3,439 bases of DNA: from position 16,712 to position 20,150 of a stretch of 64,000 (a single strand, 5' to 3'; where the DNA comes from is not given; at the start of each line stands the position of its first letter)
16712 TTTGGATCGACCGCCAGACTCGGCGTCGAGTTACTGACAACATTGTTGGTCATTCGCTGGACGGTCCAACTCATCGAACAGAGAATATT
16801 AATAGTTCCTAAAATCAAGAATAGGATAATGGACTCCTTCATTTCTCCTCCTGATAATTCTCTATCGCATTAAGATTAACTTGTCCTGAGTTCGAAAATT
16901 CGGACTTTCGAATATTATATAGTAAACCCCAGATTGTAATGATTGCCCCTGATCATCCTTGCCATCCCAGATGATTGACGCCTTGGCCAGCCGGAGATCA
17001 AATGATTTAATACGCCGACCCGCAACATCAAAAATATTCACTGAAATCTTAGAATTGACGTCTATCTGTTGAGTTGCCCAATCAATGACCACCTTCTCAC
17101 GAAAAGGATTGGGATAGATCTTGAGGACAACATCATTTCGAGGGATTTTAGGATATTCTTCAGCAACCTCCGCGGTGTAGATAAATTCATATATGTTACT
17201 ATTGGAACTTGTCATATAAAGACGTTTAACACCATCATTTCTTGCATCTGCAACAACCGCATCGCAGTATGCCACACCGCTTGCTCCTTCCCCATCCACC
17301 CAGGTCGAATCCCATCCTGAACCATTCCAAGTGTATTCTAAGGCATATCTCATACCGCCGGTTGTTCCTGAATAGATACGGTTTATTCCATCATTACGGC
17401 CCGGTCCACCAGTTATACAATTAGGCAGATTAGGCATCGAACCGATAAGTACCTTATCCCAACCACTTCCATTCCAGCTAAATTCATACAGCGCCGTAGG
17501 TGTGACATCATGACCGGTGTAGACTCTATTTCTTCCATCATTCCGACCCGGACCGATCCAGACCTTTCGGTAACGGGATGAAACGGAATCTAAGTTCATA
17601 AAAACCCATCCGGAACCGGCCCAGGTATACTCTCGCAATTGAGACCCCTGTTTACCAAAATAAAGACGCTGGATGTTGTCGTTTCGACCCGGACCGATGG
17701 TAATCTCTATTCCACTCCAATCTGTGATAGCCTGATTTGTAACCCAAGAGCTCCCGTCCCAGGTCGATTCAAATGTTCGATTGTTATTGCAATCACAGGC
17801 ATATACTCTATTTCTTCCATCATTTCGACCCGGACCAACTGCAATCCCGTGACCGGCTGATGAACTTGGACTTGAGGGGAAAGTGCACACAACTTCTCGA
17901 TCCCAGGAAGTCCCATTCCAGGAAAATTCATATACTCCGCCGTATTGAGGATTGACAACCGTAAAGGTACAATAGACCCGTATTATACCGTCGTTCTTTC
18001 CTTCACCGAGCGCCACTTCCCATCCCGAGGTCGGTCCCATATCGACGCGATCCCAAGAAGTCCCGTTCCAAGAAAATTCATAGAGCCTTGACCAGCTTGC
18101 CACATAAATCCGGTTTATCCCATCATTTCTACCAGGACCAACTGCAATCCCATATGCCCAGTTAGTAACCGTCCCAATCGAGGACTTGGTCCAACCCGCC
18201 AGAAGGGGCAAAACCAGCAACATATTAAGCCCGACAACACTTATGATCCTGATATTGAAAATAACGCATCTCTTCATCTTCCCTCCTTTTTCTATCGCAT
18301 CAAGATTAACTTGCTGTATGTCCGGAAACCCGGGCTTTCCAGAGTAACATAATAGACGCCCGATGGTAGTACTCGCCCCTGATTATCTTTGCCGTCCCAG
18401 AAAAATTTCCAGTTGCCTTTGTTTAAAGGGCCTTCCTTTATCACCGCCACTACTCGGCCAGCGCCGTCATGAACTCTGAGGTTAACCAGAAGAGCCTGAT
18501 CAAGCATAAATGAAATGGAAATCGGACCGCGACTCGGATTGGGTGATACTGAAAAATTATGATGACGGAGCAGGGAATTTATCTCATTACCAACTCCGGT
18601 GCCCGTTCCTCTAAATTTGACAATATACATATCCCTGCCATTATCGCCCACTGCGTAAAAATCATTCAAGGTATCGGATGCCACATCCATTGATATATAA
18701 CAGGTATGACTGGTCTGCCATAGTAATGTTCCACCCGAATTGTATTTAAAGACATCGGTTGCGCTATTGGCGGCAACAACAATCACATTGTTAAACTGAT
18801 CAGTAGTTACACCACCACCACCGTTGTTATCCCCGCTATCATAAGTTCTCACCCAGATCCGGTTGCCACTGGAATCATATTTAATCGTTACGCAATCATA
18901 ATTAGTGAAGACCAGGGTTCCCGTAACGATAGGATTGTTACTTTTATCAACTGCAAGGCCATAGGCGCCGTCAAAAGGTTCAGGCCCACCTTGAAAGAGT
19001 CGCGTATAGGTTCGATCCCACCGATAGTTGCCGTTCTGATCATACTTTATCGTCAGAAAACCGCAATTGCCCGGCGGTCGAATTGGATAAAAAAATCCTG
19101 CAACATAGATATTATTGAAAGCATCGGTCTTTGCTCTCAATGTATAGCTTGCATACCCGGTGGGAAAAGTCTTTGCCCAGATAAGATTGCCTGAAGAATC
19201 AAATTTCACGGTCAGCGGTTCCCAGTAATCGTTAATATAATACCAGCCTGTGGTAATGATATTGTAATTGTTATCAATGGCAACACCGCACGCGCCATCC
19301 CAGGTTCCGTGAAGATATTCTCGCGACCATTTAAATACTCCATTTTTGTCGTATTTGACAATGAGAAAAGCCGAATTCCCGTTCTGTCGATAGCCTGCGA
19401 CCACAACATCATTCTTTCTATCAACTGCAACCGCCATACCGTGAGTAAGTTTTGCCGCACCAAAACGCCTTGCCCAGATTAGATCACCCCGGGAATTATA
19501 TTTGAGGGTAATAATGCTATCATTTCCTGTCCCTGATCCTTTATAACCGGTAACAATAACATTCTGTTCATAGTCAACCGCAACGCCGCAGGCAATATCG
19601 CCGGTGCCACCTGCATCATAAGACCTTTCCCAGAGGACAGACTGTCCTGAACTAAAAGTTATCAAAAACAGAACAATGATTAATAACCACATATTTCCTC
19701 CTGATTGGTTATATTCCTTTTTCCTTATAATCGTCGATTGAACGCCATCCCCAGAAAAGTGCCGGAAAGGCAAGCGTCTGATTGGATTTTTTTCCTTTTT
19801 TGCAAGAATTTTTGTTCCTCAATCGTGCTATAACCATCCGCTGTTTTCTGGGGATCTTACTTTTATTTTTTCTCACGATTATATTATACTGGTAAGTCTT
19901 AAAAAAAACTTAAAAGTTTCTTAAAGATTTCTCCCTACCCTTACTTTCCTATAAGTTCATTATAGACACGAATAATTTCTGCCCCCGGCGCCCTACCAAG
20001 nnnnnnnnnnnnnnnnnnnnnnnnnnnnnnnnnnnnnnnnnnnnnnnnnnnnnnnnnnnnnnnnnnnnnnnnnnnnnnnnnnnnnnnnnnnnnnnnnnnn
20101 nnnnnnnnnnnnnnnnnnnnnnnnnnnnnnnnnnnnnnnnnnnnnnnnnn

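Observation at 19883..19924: Three helically phased TTAAG boxes just upstream of a -10: SARP-style operator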

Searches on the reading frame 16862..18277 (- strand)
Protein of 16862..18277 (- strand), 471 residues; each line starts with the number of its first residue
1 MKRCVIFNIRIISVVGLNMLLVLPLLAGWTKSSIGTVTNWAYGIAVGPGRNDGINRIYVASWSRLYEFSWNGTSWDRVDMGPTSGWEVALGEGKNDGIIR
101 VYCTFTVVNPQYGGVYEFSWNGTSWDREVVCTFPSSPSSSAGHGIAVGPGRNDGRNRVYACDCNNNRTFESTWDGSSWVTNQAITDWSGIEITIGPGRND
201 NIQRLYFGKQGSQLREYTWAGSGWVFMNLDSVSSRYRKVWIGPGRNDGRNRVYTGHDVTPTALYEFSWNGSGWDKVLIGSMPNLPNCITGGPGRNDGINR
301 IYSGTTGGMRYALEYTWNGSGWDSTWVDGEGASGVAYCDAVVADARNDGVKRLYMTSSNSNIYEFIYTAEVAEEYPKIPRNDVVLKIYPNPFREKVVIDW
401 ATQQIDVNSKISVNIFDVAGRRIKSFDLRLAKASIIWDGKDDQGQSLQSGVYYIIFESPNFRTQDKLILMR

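Call 5: search_protein_families(library=pfam, proteins=[window:16862-18277:-])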
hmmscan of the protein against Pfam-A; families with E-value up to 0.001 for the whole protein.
window:16862-18277:- (471 aa): 2 families
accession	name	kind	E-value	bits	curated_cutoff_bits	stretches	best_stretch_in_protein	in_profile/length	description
PF18962.6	Por_Secre_tail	-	4.7e-07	30.5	27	1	387-468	1-74/75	Secretion system C-terminal sorting domain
PF13860.13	FlgD_ig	-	4.9e-07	30.1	27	1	409-454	23-71/79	FlgD Ig-like domain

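Call 71: search_protein_families(library=pfam, proteins=[window:16862-18277:-], max_evalue=1)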
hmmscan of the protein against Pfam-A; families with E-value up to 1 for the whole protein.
window:16862-18277:- (471 aa): 3 families
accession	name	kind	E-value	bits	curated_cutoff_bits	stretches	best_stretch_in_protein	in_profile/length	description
PF18962.6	Por_Secre_tail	-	4.7e-07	30.5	27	1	387-468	1-74/75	Secretion system C-terminal sorting domain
PF13860.13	FlgD_ig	-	4.9e-07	30.1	27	1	409-454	23-71/79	FlgD Ig-like domain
PF13585.12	CHU_C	-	0.0013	19.2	27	1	401-459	19-73/86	CHU_C Type IX secretion signal domain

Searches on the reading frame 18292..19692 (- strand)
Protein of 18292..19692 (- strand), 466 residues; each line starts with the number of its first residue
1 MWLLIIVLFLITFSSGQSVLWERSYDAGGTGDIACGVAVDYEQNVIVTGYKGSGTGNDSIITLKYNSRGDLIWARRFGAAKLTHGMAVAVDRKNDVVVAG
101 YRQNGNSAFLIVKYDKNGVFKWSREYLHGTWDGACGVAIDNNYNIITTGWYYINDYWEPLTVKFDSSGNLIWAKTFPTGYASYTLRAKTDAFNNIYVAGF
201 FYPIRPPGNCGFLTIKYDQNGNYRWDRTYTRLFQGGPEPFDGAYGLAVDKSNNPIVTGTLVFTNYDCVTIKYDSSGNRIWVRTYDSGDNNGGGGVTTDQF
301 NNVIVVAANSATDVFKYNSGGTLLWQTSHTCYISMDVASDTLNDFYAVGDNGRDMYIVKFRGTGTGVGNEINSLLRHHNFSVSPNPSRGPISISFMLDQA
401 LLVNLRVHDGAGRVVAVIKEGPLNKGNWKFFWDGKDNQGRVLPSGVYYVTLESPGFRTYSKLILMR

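Call 5: search_protein_families(library=pfam, proteins=[window:18292-19692:-])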
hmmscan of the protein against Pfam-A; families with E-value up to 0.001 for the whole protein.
window:18292-19692:- (466 aa): 1 family
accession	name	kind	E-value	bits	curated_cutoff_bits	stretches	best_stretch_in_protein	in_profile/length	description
PF13860.13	FlgD_ig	-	1.2e-11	44.8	27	1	390-452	11-74/79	FlgD Ig-like domain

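Call 71: search_protein_families(library=pfam, proteins=[window:18292-19692:-], max_evalue=1)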
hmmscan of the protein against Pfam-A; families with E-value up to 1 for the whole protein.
window:18292-19692:- (466 aa): 9 families
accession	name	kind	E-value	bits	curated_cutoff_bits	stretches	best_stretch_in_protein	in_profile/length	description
PF13860.13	FlgD_ig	-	1.2e-11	44.8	27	1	390-452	11-74/79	FlgD Ig-like domain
PF18962.6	Por_Secre_tail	-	0.003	18.3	27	1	383-463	2-74/75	Secretion system C-terminal sorting domain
PF13585.12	CHU_C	-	0.015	15.8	27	1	405-453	31-72/86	CHU_C Type IX secretion signal domain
PF25293.1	Beta-prop_EMC1_N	-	0.016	15.3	34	0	59-116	129-186/219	EMC1 N-terminal beta-propeller domain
PF08308.17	PEGA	-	0.083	13.2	20.8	1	442-463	32-53/71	PEGA domain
PF17164.10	DUF5122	-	0.097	13.4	27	1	96-119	6-31/36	Domain of unknown function (DUF5122) beta-propeller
PF15590.11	Imm27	-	0.13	12.7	27.3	0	272-293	37-59/67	Immunity protein 27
PF10901.13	DUF2690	-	0.15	12.7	23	1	57-106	27-78/94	Protein of unknown function (DUF2690)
PF13061.11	DUF3923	-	0.45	11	25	0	2-29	4-31/65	Protein of unknown function (DUF3923)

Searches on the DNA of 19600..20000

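Call 45: search_rna_families(source=window, start=19600, end=20000, threshold=evalue, max_evalue=1)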
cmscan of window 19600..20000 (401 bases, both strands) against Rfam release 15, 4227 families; matches with E-value up to 1: 1.
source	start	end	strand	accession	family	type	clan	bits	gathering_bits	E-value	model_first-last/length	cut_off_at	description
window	19747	19857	+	RF03790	MIR8008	Gene; miRNA;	-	20.3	66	0.12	1-55/55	no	MIR8008 microRNA precursor family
